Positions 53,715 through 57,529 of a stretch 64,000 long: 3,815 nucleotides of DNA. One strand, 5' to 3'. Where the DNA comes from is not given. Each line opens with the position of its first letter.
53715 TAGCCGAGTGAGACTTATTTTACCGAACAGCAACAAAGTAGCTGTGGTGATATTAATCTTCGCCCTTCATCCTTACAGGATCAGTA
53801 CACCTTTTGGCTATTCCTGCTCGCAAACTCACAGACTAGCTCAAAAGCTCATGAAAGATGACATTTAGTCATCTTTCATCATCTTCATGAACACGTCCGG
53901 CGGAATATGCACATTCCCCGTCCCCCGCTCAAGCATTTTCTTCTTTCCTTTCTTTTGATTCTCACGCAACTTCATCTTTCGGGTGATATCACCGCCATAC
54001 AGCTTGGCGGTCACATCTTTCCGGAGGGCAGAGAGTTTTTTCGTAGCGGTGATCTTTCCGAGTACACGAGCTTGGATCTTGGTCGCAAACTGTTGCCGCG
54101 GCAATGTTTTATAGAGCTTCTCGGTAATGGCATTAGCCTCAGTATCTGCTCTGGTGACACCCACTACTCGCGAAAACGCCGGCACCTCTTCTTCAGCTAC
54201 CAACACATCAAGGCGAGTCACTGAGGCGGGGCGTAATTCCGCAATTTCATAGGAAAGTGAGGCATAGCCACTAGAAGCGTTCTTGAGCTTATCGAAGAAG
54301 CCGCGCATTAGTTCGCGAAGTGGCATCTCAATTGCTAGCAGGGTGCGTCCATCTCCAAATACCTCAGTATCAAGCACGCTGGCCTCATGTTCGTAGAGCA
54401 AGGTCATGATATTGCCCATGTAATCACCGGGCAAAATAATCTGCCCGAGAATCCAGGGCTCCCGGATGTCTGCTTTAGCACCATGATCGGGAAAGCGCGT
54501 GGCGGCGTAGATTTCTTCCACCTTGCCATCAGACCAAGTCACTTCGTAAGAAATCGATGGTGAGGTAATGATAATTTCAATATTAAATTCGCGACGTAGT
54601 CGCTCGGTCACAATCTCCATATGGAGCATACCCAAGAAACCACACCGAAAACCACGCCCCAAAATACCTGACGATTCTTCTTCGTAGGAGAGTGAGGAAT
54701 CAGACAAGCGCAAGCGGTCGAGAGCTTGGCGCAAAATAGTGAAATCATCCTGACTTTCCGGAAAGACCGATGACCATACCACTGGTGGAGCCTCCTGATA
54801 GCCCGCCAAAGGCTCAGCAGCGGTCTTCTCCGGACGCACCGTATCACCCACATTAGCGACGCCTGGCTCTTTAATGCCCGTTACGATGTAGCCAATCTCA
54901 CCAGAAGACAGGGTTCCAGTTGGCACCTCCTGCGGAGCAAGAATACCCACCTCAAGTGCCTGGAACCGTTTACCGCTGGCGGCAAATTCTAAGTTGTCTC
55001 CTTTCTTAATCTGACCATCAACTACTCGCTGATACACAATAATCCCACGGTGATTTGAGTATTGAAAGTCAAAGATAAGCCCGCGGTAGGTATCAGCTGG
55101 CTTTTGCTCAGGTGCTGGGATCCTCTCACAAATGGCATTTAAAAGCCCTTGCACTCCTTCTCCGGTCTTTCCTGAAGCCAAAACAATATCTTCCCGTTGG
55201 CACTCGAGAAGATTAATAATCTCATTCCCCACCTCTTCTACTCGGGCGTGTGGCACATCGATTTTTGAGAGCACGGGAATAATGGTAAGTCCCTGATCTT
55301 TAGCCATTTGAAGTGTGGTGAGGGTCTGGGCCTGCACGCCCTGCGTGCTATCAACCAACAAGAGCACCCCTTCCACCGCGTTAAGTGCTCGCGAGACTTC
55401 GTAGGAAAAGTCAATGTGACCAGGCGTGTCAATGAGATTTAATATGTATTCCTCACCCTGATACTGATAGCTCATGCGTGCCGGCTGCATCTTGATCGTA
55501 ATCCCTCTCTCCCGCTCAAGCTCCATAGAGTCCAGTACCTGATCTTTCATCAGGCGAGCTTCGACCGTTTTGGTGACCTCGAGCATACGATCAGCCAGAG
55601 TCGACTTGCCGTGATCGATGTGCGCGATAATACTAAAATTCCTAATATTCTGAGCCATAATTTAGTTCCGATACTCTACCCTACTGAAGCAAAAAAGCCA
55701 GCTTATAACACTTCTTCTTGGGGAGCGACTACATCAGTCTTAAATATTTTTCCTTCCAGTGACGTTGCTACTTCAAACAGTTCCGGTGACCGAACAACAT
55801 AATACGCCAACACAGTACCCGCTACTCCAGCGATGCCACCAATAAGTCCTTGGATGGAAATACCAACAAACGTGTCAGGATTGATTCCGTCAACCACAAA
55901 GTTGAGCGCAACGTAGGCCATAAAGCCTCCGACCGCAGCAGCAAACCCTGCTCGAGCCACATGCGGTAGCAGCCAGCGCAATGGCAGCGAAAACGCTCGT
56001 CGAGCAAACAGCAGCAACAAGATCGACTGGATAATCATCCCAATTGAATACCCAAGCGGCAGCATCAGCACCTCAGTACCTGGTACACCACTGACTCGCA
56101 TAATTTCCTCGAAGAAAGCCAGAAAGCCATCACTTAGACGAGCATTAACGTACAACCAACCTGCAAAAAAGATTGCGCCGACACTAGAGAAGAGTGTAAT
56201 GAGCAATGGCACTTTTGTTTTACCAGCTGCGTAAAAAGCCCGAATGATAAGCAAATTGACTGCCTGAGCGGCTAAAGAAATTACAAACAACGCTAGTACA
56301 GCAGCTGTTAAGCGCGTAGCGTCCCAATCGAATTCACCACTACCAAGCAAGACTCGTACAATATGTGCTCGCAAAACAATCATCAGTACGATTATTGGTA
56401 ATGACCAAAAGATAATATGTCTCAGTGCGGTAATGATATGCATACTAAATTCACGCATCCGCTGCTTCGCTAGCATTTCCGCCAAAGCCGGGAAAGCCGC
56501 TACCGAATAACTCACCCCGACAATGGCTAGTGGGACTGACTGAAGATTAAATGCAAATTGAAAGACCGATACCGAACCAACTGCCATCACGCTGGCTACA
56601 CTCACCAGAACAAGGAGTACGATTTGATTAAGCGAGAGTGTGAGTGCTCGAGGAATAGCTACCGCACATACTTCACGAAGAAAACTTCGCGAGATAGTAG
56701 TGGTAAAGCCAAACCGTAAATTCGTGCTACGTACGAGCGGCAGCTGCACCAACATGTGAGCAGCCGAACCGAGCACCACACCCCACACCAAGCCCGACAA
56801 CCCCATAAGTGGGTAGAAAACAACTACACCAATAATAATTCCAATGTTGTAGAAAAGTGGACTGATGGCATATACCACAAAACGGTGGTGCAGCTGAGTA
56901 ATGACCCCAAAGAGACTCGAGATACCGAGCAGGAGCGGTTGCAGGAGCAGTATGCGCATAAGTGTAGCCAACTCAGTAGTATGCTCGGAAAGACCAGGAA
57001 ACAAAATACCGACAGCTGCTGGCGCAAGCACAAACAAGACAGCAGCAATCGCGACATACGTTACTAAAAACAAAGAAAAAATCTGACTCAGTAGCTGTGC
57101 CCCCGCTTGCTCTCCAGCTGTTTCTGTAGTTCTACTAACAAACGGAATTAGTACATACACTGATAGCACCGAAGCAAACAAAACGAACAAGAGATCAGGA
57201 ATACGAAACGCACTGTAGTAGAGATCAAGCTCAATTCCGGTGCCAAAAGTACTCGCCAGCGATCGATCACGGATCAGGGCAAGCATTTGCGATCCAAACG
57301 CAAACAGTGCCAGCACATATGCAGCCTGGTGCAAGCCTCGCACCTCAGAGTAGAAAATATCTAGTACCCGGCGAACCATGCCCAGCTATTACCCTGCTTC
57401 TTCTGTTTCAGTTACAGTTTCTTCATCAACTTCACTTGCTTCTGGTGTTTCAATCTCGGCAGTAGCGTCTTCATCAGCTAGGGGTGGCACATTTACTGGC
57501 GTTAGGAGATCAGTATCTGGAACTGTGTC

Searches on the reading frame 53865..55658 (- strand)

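Call 9: search_protein_families(library=pfam, proteins=[window:53865-55658:-], max_evalue=0.001)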
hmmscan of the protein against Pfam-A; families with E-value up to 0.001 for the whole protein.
window:53865-55658:- (597 aa): 6 families
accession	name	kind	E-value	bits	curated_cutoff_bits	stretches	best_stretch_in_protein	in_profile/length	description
PF00009.33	GTP_EFTU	-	2.1e-51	174.6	26.5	1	4-181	2-187/188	Elongation factor Tu GTP binding domain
PF06421.17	LepA_C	-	3.2e-31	108.1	29.7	1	488-595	2-107/107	GTP-binding protein LepA C-terminus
PF00679.30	EFG_C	-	4.8e-16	59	27.9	1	398-479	2-82/89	Elongation factor G C-terminus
PF14492.12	EFG_III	-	2e-07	31.4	27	1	291-364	3-73/75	Elongation Factor G, domain III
PF03144.31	GTP_EFTU_D2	-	3.9e-07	30.8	30.3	1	205-274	1-72/73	Elongation factor Tu domain 2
PF01926.29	MMR_HSR1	-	0.00016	22.2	21.9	1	16-131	10-112/113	50S ribosome-binding GTPase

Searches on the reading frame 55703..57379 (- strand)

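Call 9: search_protein_families(library=pfam, proteins=[window:55703-57379:-], max_evalue=0.001)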
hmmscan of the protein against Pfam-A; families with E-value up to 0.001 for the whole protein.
window:55703-57379:- (558 aa): 2 families
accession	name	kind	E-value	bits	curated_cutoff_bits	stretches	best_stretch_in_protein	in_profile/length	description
PF03023.19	MurJ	-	1.4e-61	208.9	27.4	1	41-487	1-428/451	Lipid II flippase MurJ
PF01554.23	MatE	-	8e-07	29.3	24.9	1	243-405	1-158/161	MatE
